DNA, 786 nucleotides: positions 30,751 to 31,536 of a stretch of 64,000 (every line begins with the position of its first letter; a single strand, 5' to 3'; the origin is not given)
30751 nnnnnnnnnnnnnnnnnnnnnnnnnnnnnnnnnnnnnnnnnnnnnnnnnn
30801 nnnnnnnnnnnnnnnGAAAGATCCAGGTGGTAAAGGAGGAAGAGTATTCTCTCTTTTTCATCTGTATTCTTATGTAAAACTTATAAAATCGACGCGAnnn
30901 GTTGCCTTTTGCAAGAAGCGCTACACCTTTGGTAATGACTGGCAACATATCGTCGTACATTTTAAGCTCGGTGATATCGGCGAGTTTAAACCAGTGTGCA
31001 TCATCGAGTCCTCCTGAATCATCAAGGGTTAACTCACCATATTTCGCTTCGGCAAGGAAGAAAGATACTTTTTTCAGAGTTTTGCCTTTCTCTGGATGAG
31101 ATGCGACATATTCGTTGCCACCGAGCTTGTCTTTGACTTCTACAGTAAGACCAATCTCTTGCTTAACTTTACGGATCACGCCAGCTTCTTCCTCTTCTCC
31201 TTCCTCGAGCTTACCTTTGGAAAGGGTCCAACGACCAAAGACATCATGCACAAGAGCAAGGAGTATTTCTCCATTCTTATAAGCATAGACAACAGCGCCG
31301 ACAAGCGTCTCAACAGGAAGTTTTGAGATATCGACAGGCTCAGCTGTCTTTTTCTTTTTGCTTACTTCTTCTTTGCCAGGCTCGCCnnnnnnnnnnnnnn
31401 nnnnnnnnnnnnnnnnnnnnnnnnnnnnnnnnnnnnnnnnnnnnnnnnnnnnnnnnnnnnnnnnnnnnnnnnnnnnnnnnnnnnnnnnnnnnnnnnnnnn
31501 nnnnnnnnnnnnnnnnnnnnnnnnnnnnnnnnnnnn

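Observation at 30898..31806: NusB fused in-frame to a NUDIX hydrolase domain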

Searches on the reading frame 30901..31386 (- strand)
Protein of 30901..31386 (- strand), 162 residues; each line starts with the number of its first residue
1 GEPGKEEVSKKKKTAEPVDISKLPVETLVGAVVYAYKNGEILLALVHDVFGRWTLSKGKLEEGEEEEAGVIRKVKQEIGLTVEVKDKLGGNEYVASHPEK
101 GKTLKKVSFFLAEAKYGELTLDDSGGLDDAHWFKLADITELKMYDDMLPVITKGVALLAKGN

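Call 24: search_protein_representatives(protein=window:30901-31386:-)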
Query: 162 residues. Proteins with E-value up to 0.001 (for the whole library): 1389; up to 1e-10: 143; up to 1e-30: 20. The best 150 are listed.
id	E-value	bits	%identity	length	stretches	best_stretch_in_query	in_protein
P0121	8.7e-53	195.0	59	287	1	1-160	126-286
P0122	1.7e-50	187.5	56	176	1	1-158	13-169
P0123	3.7e-46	173.4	53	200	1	15-160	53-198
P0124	1.3e-45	171.7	52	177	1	1-160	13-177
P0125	8.1e-44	165.9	49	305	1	1-158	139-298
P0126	8.9e-42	159.2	49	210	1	13-160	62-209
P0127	1.0e-39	152.5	54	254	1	20-160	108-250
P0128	2.8e-38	147.8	52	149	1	25-159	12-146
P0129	6.2e-38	146.7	50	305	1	1-160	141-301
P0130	2.8e-37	144.6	57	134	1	34-160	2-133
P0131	3.9e-37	144.1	50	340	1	25-161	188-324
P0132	4.3e-36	140.7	48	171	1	23-158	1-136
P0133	1.6e-35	138.9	57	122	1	45-159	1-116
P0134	2.1e-35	138.5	44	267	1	1-160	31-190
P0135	1.3e-34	135.9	51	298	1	1-156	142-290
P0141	1.1e-30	123.2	40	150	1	25-158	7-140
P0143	9.0e-30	120.2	44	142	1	26-158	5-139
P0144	1.0e-29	120.1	44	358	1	1-159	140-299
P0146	7.3e-29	117.3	40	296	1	6-159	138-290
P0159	1.4e-25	106.6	42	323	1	22-157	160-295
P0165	6.3e-24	101.2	39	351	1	1-152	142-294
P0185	5.2e-20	88.5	37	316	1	21-154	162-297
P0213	3.2e-16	76.2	40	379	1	29-158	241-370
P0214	6.8e-16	75.1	29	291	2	33-158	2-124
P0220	3.1e-14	69.7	30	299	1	26-158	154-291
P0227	6.3e-14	68.7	28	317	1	10-155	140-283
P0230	1.4e-13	67.6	35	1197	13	62-126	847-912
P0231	2.0e-13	67.1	35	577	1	24-153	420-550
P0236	5.3e-13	65.7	61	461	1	19-79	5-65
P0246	3.8e-12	62.9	34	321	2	47-142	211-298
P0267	1.5e-10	57.8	31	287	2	22-143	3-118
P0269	1.6e-10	57.7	33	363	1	28-133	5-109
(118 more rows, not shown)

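Call 28: find_related_loci(query=A2, collection=genome_contigs, flank=4000)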
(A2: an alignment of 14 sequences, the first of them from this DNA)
Query A2 (162 aa) in genome_contigs; peptide patterns used: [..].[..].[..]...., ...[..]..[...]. (x = any residue, [..] = any of these).
600 stretches matched a pattern (row limit reached: there are more); 547 encode a relative of the query (tblastn E <= 1e-3); the best 80 are kept; 80 distinct loci.
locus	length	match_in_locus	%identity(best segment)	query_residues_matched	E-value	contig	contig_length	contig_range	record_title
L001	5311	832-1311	64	1-160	4e-68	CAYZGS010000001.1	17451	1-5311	MAG TPA_asm: uncultured Candidatus Saccharibacteria bacterium isolate SRP062349_co1_62 genome assembly, contig: NODE_458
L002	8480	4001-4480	63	1-160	2e-66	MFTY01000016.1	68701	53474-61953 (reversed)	MAG: Candidatus Nomurabacteria bacterium RIFCSPHIGHO2_02_FULL_35_13 rifcsphigho2_02_scaffold_341, whole genome shotgun s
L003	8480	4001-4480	63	1-160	1e-66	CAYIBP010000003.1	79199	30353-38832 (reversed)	MAG TPA_asm: uncultured Candidatus Saccharibacteria bacterium isolate ERP119705_co1_115 genome assembly, contig: NODE_19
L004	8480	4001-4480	61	1-160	2e-66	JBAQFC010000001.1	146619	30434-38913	MAG: Minisyncoccia bacterium isolate MFD12003_ilm_asm_bin59 k127_127655, whole genome shotgun sequence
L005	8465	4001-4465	64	1-155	2e-66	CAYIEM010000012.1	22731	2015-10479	MAG TPA_asm: uncultured Candidatus Saccharibacteria bacterium isolate ERP119705_co1_285 genome assembly, contig: NODE_23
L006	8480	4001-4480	61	1-160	2e-66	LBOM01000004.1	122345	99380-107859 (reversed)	MAG: Candidatus Nomurabacteria bacterium GW2011_GWE1_32_28 UR25_C0004, whole genome shotgun sequence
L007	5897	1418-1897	62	1-160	1e-65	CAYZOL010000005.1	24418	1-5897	MAG TPA_asm: uncultured Candidatus Saccharibacteria bacterium isolate SRP342105_co1_326 genome assembly, contig: NODE_27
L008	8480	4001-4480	63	1-160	1e-64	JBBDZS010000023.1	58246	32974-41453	MAG: Candidatus Paceibacterota bacterium isolate LejiaD_44_21 Lejia_D_956_length_58246_cov_12, whole genome shotgun sequ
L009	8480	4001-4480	59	1-160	3e-64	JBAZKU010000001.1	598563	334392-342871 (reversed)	MAG: Candidatus Paceibacterota bacterium isolate SO_2017_LW4_151 scaffold_39_c1_LW137-91_2017, whole genome shotgun sequ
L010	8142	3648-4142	59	1-160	2e-64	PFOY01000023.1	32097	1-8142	MAG: Candidatus Nomurabacteria bacterium CG_4_10_14_0_2_um_filter_30_12 CG_4_10_14_0.2_scaffold_398_c, whole genome shot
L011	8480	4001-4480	61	1-160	1e-63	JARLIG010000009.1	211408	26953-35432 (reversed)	MAG: Candidatus Paceibacterota bacterium isolate MAG_BO118 MetaBAT2_Bin_118_Oxic_k141_850901, whole genome shotgun seque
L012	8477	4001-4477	61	1-159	1e-63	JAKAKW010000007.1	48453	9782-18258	MAG: bacterium isolate WY4.bin98 NODE_800_length_48453_cov_2.428693, whole genome shotgun sequence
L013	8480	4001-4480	61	1-160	6e-64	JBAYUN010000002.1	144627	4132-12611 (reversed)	MAG: Candidatus Paceibacterota bacterium isolate SO_2016_LW3_36 scaffold00160_LW162_2016, whole genome shotgun sequence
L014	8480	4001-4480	61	1-159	2e-63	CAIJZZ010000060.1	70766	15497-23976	uncultured bacterium isolate AlinenLipids_bin-6792 genome assembly, contig: bin-6792:60/78, whole genome shotgun sequenc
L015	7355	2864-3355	60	1-159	2e-63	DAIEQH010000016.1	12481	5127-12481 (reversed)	MAG TPA_asm: Candidatus Nomurabacteria bacterium isolate clean1184 NODE_16_length_12481_cov_6.133586, whole genome shotg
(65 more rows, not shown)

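Call 30: predict_structure(alignment_id=A2)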
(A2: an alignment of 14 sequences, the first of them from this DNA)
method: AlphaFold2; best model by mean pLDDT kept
length: 162 residues; sequences in the alignment: 14
mean_pLDDT: 84.3   pTM: 0.76
mean pLDDT of the five models: 84.3, 83.3, 83.3, 81.9, 81.5
residues with pLDDT >= 90: 85; 70-90: 55; 50-70: 7; < 50: 15
segments of 3 or more residues with pLDDT < 50: 1-14
pLDDT, mean of each block of 10 residues (from residue 1): 39 54 88 95 93 91 93 93 94 80 90 95 82 92 89 90 58
secondary structure, 60 per line:
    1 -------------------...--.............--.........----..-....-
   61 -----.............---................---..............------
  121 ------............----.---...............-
elements in order: E25-37 E40-48 E56-59 H66-78 E82-97 E101-114 E127-134 H135-138 H147-161

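Call 34: fold_search(model_id=the predicted structure, library=pdb)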
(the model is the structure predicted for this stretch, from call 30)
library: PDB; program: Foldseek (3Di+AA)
matches with E <= 10: 1577; with E <= 0.001: 599
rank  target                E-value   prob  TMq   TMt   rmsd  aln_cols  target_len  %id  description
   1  3i7u_A                5.6e-12  1.00  0.76  0.92   1.7       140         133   25  Crystal structure of AP4A hydrolase (aq_158) from Aquifex aeolicus VF5 (released 2009-07-21)
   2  3i7u_C                1.4e-11  1.00  0.74  0.88   2.3       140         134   26  Crystal structure of AP4A hydrolase (aq_158) from Aquifex aeolicus VF5 (released 2009-07-21)
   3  5gg5                  3.7e-11  1.00  0.65  0.37   3.0       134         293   25  Crystal structure of Mycobacterium smegmatis MutT1 (released 2017-04-19)
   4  9cxx_A                5.0e-11  1.00  0.71  0.40   2.4       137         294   24  Structure of Rv2985, a Nudix diadenosine polyphosphatase from M. tuberculosis, in complex with putative ATP (released 2026-01-14)
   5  5ggc_A                7.2e-11  1.00  0.66  0.38   2.6       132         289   25  Crystal structure of Mycobacterium smegmatis MutT1 in complex with phosphate and magnesium ions (excess magnesium, I) (released 2017-04-19)
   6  6m6y                  9.7e-11  1.00  0.67  0.39   2.5       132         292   25  Crystal structure of Mycobacterium smegmatis MutT1 in complex with 8-oxo-dGTP (released 2020-10-14)
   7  6m72                  1.1e-10  1.00  0.66  0.38   2.6       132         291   25  Crystal structure of Mycobacterium smegmatis MutT1 in complex with 8-oxo-dGDP (released 2020-10-14)
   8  5gg6_A                1.2e-10  1.00  0.66  0.38   2.6       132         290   25  Crystal structure of Mycobacterium smegmatis MutT1 in complex with 8-oxo-dGTP (released 2017-04-19)
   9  5gg6_B                1.4e-10  1.00  0.64  0.37   3.2       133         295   24  Crystal structure of Mycobacterium smegmatis MutT1 in complex with 8-oxo-dGTP (released 2017-04-19)
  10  5gg7_A                1.7e-10  1.00  0.65  0.38   2.9       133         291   25  Crystal structure of Mycobacterium smegmatis MutT1 in complex with 8-oxo-dGTP, 8-oxo-dGMP and pyrophosphate (I) (released 2017-04-19)
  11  5gg8                  2.5e-10  1.00  0.67  0.39   2.8       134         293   25  Crystal structure of Mycobacterium smegmatis MutT1 in complex with 8-oxo-dGTP, 8-oxo-dGMP and pyrophosphate (II) (released 2017-04-19)
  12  3gz8_C                2.5e-10  1.00  0.69  0.71   5.8       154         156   21  Cocrystal structure of NUDIX domain of Shewanella oneidensis NrtR complexed with ADP ribose (released 2009-06-09)
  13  1vc8_A                2.7e-10  1.00  0.68  0.87   2.3       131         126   27  Crystal Structure of a T.thermophilus HB8 Ap6A Hydrolase Ndx1-Ap6A Complex (released 2005-04-26)
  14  5xd5_A                2.7e-10  1.00  0.65  0.38   2.6       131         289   25  Crystal structure of Mycobacterium smegmatis MutT1 in complex with ATP, magnesium fluoride and phosphate (released 2017-08-09)
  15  3gz8_A                3.8e-10  1.00  0.69  0.72   5.9       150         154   21  Cocrystal structure of NUDIX domain of Shewanella oneidensis NrtR complexed with ADP ribose (released 2009-06-09)
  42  3ees_A                2.9e-08  1.00  0.52  0.62   4.6       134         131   18  Structure of the RNA pyrophosphohydrolase BdRppH (released 2009-03-24)
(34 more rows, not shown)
